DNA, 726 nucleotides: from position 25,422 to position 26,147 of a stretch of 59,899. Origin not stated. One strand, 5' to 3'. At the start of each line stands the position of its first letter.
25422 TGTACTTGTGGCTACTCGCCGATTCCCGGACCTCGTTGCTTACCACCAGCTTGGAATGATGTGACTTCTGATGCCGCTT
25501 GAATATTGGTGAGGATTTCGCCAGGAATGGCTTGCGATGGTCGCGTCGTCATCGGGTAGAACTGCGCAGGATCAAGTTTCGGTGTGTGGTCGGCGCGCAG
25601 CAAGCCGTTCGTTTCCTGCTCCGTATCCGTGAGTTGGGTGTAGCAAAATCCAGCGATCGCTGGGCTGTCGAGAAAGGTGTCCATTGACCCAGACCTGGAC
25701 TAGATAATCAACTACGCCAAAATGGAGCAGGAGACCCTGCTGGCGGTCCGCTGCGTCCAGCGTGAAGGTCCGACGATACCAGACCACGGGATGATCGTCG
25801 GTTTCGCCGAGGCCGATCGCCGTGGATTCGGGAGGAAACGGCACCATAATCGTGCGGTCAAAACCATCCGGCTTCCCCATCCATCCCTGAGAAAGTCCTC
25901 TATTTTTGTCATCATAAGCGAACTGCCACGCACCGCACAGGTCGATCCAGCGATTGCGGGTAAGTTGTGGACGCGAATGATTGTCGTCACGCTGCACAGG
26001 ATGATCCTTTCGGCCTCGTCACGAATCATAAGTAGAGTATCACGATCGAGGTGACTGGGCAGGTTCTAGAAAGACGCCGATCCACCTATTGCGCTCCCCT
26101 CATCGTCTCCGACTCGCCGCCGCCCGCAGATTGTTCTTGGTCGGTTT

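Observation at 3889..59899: Convergent two-operon NRPS/PKS assembly line whose combination of features I do not recognise from any characterised pathway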

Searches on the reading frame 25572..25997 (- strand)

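Call 26: search_protein_families(library=pfam, proteins=[window:25572-25997:-], max_evalue=1)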
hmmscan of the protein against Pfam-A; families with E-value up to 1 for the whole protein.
window:25572-25997:- (141 aa): 4 families
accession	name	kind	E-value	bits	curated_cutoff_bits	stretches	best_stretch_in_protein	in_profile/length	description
PF02837.24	Glyco_hydro_2_N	-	3.8e-10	40.4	28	1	20-108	4-103/169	Glycosyl hydrolases family 2, sugar binding domain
PF22666.2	Glyco_hydro_2_N2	-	0.0006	20.4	27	1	72-108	50-87/167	Glycosyl hydrolase 2 galactose-binding domain-like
PF21467.3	BetaGal_gal-bd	-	0.023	15.3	27.3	1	72-108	2-36/62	Beta-galactosidase, galactose-binding domain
PF13364.12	BetaGal_ABD2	-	0.081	14.1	23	1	69-107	34-72/112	Beta-galactosidase second all-beta domain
